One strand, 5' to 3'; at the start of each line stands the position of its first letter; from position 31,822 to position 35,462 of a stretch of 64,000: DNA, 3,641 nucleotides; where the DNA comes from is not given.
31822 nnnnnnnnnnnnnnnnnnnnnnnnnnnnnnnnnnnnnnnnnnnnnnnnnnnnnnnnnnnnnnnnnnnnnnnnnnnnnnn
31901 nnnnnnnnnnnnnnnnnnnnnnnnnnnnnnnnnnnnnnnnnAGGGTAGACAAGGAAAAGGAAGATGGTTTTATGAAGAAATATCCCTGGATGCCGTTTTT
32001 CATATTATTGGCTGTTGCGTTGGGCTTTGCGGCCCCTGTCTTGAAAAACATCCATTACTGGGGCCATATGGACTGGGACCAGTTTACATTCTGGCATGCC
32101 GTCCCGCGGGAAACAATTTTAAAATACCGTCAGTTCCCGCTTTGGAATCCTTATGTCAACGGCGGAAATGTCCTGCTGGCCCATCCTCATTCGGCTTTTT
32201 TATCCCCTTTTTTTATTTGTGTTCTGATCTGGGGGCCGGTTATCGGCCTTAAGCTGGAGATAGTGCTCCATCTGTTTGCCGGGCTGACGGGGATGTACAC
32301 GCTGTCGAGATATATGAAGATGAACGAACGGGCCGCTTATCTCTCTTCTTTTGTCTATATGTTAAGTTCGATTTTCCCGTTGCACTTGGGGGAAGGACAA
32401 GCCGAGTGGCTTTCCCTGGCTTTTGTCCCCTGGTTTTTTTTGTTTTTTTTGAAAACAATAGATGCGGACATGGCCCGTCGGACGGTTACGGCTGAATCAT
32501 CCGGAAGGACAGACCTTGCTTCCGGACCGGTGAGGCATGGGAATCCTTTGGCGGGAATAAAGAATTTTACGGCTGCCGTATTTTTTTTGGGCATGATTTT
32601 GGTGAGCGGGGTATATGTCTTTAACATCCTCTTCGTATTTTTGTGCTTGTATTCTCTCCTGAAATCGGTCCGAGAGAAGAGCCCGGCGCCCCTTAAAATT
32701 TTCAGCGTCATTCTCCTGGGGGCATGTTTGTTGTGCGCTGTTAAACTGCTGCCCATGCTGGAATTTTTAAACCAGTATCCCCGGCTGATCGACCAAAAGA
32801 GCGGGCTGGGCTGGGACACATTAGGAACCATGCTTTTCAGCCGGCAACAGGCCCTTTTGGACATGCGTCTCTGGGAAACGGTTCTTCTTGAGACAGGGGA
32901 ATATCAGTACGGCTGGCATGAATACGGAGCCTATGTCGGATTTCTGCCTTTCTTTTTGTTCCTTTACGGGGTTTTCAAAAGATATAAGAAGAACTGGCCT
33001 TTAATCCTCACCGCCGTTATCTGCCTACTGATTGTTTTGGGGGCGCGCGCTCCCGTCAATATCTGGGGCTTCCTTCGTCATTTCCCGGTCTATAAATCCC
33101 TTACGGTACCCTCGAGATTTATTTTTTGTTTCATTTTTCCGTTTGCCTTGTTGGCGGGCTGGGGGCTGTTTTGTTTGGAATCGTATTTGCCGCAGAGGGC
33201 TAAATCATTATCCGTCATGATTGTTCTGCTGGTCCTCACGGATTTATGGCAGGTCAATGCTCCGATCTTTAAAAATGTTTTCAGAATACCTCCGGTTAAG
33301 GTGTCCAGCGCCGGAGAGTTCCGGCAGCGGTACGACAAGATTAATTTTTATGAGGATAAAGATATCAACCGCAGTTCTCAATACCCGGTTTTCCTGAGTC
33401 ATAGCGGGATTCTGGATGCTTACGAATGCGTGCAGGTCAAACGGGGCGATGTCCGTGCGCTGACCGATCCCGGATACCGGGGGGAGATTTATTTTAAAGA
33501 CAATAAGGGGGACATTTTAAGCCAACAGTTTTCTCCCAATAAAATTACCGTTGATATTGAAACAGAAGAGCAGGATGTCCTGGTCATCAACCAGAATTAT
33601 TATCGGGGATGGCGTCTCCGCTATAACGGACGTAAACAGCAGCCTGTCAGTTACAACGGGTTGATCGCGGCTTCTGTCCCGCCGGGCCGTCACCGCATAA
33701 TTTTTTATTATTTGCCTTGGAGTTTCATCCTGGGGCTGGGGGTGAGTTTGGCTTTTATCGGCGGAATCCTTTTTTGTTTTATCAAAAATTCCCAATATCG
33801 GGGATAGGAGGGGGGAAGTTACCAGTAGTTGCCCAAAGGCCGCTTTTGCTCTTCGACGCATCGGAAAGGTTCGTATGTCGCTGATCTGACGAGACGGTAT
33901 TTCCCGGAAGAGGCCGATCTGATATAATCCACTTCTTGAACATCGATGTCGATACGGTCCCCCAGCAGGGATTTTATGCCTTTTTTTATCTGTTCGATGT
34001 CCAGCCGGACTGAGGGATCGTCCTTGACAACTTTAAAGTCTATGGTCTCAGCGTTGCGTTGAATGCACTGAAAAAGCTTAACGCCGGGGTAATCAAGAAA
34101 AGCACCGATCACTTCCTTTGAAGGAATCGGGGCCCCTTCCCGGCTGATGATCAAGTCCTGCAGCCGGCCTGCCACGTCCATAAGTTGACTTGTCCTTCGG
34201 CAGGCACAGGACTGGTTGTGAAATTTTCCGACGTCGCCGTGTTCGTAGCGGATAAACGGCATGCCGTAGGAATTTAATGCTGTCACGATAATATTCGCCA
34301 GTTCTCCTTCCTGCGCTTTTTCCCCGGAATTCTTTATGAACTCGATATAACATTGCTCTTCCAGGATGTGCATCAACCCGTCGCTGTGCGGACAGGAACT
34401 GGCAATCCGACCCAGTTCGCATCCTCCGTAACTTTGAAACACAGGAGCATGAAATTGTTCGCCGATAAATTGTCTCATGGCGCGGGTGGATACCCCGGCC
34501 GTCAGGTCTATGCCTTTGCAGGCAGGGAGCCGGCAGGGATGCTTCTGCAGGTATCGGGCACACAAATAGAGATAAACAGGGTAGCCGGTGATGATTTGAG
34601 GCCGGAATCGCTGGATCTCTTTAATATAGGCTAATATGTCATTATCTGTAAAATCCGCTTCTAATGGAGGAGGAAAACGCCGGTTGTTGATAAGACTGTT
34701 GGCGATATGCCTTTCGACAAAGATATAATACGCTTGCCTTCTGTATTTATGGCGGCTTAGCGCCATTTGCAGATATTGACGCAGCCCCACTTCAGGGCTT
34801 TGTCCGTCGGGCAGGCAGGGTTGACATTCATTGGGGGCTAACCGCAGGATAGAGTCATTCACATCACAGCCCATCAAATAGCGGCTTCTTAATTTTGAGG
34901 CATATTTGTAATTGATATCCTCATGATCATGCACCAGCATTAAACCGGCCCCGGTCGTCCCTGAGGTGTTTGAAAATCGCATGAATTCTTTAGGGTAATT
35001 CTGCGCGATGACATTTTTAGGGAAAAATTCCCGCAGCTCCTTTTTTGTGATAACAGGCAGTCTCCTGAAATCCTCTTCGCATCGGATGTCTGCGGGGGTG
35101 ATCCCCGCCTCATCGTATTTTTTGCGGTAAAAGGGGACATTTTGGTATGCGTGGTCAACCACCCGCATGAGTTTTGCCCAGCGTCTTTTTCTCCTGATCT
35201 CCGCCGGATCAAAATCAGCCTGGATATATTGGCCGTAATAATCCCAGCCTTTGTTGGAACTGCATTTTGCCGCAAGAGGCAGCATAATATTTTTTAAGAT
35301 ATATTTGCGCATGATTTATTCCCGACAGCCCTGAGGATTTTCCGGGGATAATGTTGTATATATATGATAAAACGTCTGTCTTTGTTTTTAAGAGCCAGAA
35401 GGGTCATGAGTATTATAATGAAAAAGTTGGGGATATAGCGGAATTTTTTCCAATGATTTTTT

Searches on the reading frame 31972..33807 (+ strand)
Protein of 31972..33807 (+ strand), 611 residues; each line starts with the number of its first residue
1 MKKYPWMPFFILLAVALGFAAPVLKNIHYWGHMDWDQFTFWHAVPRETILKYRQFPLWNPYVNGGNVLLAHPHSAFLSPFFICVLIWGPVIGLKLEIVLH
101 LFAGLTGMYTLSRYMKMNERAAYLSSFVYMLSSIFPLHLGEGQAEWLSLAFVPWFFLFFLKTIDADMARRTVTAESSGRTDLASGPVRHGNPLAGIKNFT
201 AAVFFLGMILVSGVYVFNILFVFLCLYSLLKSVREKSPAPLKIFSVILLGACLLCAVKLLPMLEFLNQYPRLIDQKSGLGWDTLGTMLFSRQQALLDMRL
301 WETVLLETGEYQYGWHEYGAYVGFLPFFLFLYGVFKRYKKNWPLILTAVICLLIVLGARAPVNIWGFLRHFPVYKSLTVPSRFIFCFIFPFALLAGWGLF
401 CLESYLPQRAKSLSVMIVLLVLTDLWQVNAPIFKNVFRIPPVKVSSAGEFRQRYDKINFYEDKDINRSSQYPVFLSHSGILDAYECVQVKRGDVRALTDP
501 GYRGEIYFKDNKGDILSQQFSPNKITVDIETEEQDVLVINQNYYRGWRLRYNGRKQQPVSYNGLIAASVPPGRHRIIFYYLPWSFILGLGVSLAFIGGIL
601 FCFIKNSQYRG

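Call 3: search_protein_families(library=pfam, proteins=[window:31972-33807:+], max_evalue=0.01)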
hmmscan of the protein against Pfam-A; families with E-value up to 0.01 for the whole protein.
window:31972-33807:+ (611 aa): 2 families
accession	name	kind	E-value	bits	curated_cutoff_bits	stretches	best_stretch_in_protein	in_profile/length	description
PF09586.16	YfhO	-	4.1e-10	39.1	28.5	1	517-592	758-835/835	Bacterial membrane protein YfhO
PF11847.13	GT-C_AftD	-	0.0014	17.1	26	1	97-173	79-156/661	Alpha-(1->3)-arabinofuranosyltransferase, N-terminal GT-C domain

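Call 8: search_protein_families(library=ncbifam, proteins=[window:31972-33807:+], max_evalue=0.01)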
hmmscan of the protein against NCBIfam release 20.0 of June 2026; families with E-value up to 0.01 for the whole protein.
window:31972-33807:+ (611 aa): 2 families
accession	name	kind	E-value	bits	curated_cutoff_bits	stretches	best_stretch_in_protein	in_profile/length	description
NF047590.1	GlcsyltransPgfM2Strep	equivalog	0.00024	19.4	1500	1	532-594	805-868/884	glycosyltransferase PgfM2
NF047589.1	GlcsyltransPgfM1Strep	equivalog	0.00037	18.6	1400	1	516-601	862-949/955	glycosyltransferase PgfM1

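Call 29: search_solved_structures(query=window:31972-33807:+, max_evalue=1)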
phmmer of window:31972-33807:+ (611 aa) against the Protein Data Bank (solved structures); distinct sequences matched with E-value up to 1: 1.
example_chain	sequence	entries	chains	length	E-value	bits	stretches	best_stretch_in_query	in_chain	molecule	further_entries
3mwn_A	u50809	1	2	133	0.89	11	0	350-390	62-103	PHYCOERYTHRIN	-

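Call 34: find_homologous_proteins(query=window:31972-33807:+)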
Query window:31972-33807:+ (611 aa): 305 proteins with E <= 0.001 among 8000 candidates; the best 120 are listed.
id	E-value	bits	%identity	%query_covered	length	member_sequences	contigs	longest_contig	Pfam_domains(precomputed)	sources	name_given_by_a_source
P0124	0.0e+0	1420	100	100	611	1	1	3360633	PF09586.17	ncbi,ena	-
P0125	1.4e-236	805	58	96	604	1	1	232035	PF09586.17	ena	-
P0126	2.5e-233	794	58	95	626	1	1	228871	PF09586.17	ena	-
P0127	1.6e-230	785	59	98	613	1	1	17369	PF09586.17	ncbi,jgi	ncbi:MAG: YfhO family protein [Candidatus Omnitrophota bacterium]|jgi:hypothetical protein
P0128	3.7e-225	767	58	98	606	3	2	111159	PF09586.17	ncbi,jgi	jgi:hypothetical protein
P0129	2.6e-209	715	57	92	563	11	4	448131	PF09586.17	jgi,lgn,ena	-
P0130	1.2e-208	713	53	98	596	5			-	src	-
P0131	2.1e-202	692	53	97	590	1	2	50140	PF09586.17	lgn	-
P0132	1.9e-183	629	49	99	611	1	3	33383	-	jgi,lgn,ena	-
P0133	8.2e-183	627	48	100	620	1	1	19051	PF11847.14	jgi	-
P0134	1.4e-182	627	49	97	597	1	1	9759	-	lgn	-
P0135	2.6e-181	622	47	100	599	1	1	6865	-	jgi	-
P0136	1.4e-179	617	50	98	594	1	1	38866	PF09586.17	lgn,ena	-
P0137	1.5e-179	617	49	98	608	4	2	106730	-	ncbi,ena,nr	ncbi:MAG: hypothetical protein KAR32_13415 [Candidatus Omnitrophica bacterium]|nr:hypothetical prote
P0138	9.7e-178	611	46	99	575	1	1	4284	-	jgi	-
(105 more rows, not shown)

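Call 37: search_solved_structures(query=A1, max_evalue=1)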
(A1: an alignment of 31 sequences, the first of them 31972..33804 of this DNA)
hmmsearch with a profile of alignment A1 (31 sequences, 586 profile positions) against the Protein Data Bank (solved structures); distinct sequences matched with E-value up to 1: 0.

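Call 50: predict_structure(alignment_id=A1)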
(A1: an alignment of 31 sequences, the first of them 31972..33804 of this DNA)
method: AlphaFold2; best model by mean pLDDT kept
length: 611 residues; sequences in the alignment: 31
mean_pLDDT: 91.3   pTM: 0.92
mean pLDDT of the five models: 91.3, 89.2, 88.5, 87.2, 85.2
residues with pLDDT >= 90: 450; 70-90: 133; 50-70: 27; < 50: 1
segments of 3 or more residues with pLDDT < 50: none
pLDDT, mean of each block of 10 residues (from residue 1): 76 97 93 89 95 95 90 87 96 97 98 96 98 95 93 98 93 80 63 87 97 92 98 97 98 96 89 81 93 82 76 86 98 97 98 94 92 85 96 98 92 97 97 91 90 84 75 93 70 92 96 94 96 97 94 95 96 97 96 97 82 56
secondary structure, 60 per line:
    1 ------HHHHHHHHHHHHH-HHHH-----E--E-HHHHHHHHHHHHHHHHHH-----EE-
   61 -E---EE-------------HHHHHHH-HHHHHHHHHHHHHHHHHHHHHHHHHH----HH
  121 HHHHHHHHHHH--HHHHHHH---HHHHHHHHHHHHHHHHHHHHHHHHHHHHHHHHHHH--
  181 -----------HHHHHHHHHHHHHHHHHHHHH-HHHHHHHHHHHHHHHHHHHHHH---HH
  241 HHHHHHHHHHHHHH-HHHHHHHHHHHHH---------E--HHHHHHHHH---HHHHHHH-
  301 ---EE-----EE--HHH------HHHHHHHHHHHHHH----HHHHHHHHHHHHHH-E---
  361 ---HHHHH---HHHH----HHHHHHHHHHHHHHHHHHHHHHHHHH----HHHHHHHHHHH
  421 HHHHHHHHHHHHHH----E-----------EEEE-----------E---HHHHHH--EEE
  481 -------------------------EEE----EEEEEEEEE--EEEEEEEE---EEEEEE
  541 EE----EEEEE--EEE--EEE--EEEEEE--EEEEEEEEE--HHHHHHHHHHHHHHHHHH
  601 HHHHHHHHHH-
elements in order: H7-19 H21-24 H35-52 H81-87 H89-114 H119-131 H134-140 H144-178 H192-212 H214-235 H239-254 H256-268 H281-289 H293-299 H324-337 H342-355 H364-368 H372-375 H380-405 H410-434 E451-454 H470-475 E478-480 E506-508 E513-521 E524-531 E535-542 E547-551 E554-556 E559-561 E564-569 E572-580 H583-610

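Call 52: fold_search(model_id=the predicted structure, library=pdb)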
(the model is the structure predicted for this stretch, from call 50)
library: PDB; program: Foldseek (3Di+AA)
matches with E <= 10: 408; with E <= 0.001: 14
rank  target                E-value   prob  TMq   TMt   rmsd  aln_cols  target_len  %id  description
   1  7e9s_A                3.0e-05  1.00  0.38  0.28  12.6       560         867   12  Archaeal oligosaccharyltransferase AglB from Archaeoglobus fulgidus in complex with an inhibitory peptide and a dolich (released 2021-09-08)
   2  6gxc_A                7.5e-05  1.00  0.43  0.38   7.5       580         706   10  Bacterial oligosaccharyltransferase PglB in complex with an inhibitory peptide and a reactive lipid-linked oligosaccha (released 2018-11-14)
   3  8age_A                9.4e-05  1.00  0.41  0.39  10.1       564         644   11  Structure of yeast oligosaccharylransferase complex with acceptor peptide bound (released 2022-12-07)
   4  5ogl_A                1.5e-04  1.00  0.42  0.37   8.3       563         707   11  Structure of bacterial oligosaccharyltransferase PglB in complex with an acceptor peptide and an lipid-linked oligosac (released 2017-10-25)
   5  8b6l_I                2.2e-04  1.00  0.45  0.41  12.1       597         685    9  Subtomogram average of the human Sec61-TRAP-OSTA-translocon (released 2022-12-07)
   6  8agb_A                2.6e-04  1.00  0.46  0.44  12.8       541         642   10  Structure of yeast oligosaccharylransferase complex with lipid-linked oligosaccharide bound (released 2022-12-07)
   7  8agc_A                3.0e-04  1.00  0.45  0.41   8.0       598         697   11  Structure of yeast oligosaccharylransferase complex with lipid-linked oligosaccharide and non-acceptor peptide bound (released 2022-12-07)
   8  8if8_B                3.8e-04  1.00  0.39  0.39  15.6       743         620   11  Arabinosyltransferase AftA (released 2023-05-31)
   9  9s6t_A                5.1e-04  1.00  0.39  0.48  17.2       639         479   12  Ternary cryo-EM structure of chicken ALG12 with Dol25-PP-GlcNAc2Man7, Dol25-P-Man, and Fab (released 2026-03-18)
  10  8pn9_A                7.0e-04  1.00  0.42  0.40   8.8       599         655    9  Structure of human oligosaccharyltransferase OST-A complex bound to NGI-1 (released 2024-05-08)
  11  5f15                  7.0e-04  1.00  0.37  0.41  11.5       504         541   13  Crystal Structure of ArnT from Cupriavidus metallidurans bound to Undecaprenyl phosphate (released 2016-02-17)
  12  8if8_C                7.3e-04  1.00  0.37  0.37  12.4       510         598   12  Arabinosyltransferase AftA (released 2023-05-31)
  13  9n9j_I                7.9e-04  1.00  0.43  0.38   8.9       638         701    8  Structure of a GRP94 folding intermediate engaged with a CCDC134- and FKBP11-bound secretory translocon (released 2025-11-19)
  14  6w98_A                8.3e-04  1.00  0.42  0.21   6.3       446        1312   12  Single-Particle Cryo-EM Structure of Arabinofuranosyltransferase AftD from Mycobacteria (released 2020-05-13)
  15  6wby                  7.3e-03  1.00  0.39  0.21   6.8       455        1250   12  Single-Particle Cryo-EM Structure of Arabinofuranosyltransferase AftD from Mycobacteria, Mutant R1389S Class 2 (released 2020-05-13)
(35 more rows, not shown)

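Call 81: find_related_loci(query=A1, collection=genome_contigs, flank=10000)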
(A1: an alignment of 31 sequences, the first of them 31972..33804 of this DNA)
Query A1 (611 aa) in genome_contigs; peptide patterns used: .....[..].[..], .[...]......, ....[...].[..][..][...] (x = any residue, [..] = any of these).
600 stretches matched a pattern (row limit reached: there are more); 426 encode a relative of the query (tblastn E <= 1e-3); the best 80 are kept; 80 distinct loci.
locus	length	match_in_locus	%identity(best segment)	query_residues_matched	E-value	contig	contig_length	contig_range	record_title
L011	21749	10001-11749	57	1-601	0e+0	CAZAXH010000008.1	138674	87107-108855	MAG TPA_asm: uncultured Planctomycetales bacterium isolate binchicken_co117_398 genome assembly, contig: NODE_153_length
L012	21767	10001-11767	58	1-596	0e+0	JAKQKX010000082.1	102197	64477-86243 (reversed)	MAG: Candidatus Omnitrophota bacterium isolate USDV_maxbin.135_sub k141_1200570, whole genome shotgun sequence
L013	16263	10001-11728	46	2-600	2e-164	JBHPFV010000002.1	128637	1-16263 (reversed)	Candidatus Omnitrophota bacterium isolate SAG AM-311-K22 NODE_2_length_128637_cov_31.470252, whole genome shotgun sequen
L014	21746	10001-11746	42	1-607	5e-160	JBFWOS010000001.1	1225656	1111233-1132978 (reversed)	MAG: Candidatus Omnitrophota bacterium isolate CA_2019_TPBF_141 NODE_21_length_1225656_cov_49.572922_TPBF, whole genome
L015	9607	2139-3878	42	1-605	5e-153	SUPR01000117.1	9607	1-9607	MAG: Candidatus Helarchaeota ASGARD archaeon Hel_GB_B NODE_122_length_9607_cov_4.09748, whole genome shotgun sequence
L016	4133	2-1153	55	212-595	3e-146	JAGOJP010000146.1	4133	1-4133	MAG: Candidatus Omnitrophota bacterium isolate Go_SlDig_bin_317 Go_SlDig_77235_length_4133_cov_4.354219, whole genome sh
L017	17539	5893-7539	43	20-592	5e-140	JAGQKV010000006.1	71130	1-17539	MAG: Candidatus Omnitrophota bacterium isolate HKST-UBA13 2014-04-01_1_(paired)_contig_37528, whole genome shotgun seque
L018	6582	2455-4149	42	1-582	6e-134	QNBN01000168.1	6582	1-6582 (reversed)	MAG: Spirochaetes bacterium isolate B62_G9 B62_Guay9_scaffold_19558, whole genome shotgun sequence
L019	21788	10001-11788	46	1-611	2e-173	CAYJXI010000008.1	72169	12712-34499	MAG TPA_asm: uncultured Planctomycetales bacterium isolate ERP125453_co1_481 genome assembly, contig: NODE_215_length_72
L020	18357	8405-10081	36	21-602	4e-104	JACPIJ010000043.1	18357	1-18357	MAG: Candidatus Woesearchaeota archaeon isolate NC_groundwater_437_Ag_B-0.1um_48_22 GD18-4_B1_scaffold_719373, whole gen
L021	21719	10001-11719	33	7-593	6e-98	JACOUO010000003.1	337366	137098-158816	MAG: Deltaproteobacteria bacterium isolate NC_groundwater_74_Ag_B-0.1um_47_27 GD18-4_B1_scaffold_140316, whole genome sh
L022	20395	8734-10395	34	21-593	6e-97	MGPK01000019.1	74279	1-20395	MAG: Deltaproteobacteria bacterium GWA2_54_12 gwa2_scaffold_2342, whole genome shotgun sequence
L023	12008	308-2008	34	13-592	7e-96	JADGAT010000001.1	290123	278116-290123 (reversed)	MAG: SAR324 cluster bacterium isolate nPCRbin10 nPCR_bin10_NODE_1_length_290123_cov_10.070465, whole genome shotgun sequ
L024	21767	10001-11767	33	15-611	2e-95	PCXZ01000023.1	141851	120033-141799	MAG: Candidatus Woesearchaeota archaeon CG10_big_fil_rev_8_21_14_0_10_44_13 CG10_8_21_14_0.10_scaffold_424_c, whole geno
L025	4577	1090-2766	34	11-585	1e-93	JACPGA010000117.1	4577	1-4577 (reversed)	MAG: Deltaproteobacteria bacterium isolate NC_groundwater_375_Ag_B-0.1um_55_8 GD18-4_B1_scaffold_562076, whole genome sh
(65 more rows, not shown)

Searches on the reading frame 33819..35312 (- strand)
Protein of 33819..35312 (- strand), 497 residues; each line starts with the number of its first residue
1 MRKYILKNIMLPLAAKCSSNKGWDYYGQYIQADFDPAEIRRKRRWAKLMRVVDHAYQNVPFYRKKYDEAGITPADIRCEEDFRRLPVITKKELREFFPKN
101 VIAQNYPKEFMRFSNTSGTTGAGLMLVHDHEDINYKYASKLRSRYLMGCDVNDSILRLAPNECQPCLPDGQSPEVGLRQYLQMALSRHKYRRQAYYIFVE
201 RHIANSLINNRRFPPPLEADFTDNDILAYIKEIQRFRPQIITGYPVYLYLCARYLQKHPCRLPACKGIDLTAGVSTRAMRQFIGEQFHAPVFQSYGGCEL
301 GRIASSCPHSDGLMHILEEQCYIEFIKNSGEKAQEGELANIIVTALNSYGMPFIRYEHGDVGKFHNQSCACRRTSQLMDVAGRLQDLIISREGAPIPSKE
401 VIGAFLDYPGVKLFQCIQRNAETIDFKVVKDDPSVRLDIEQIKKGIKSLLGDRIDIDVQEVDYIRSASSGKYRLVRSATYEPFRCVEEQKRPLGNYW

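Call 3: search_protein_families(library=pfam, proteins=[window:33819-35312:-], max_evalue=0.01)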
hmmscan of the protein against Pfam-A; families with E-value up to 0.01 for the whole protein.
window:33819-35312:- (497 aa): 0 families

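Call 8: search_protein_families(library=ncbifam, proteins=[window:33819-35312:-], max_evalue=0.01)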
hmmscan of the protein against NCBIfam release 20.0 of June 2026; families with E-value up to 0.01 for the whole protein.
window:33819-35312:- (497 aa): 7 families
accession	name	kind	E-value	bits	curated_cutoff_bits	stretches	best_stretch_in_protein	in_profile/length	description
NF041878.1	paak_haloarch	equivalog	5.1e-40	137.3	700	2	243-464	181-407/427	phenylacetate--CoA ligase PaaK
NF045666.1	DVU1553_fam_AMP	equivalog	5.9e-35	120.9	300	2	225-383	170-330/331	DVU_1553 family AMP-dependent CoA ligase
TIGR02155.1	PA_CoA_ligase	equivalog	2.1e-34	118.8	646.3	2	42-151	10-118/422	phenylacetate--CoA ligase PaaK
NF053551.1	FlxY_rubin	equivalog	1.3e-31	109.8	520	2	272-456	211-393/424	flexirubin biosynthesis putative acyl-CoA ligase FlxY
TIGR03335.1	F390_ftsA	equivalog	2.6e-16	59.4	458.7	2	47-141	21-118/445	coenzyme F390 synthetase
NF041217.1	BagE_FevW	exception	3.1e-12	46.2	800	1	276-385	205-312/424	bagremycin/ferroverdin synthetase BagE/FevW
TIGR02304.1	aden_form_hyp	equivalog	3.1e-08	33.1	251.9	1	224-393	174-337/430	F390 synthetase-related protein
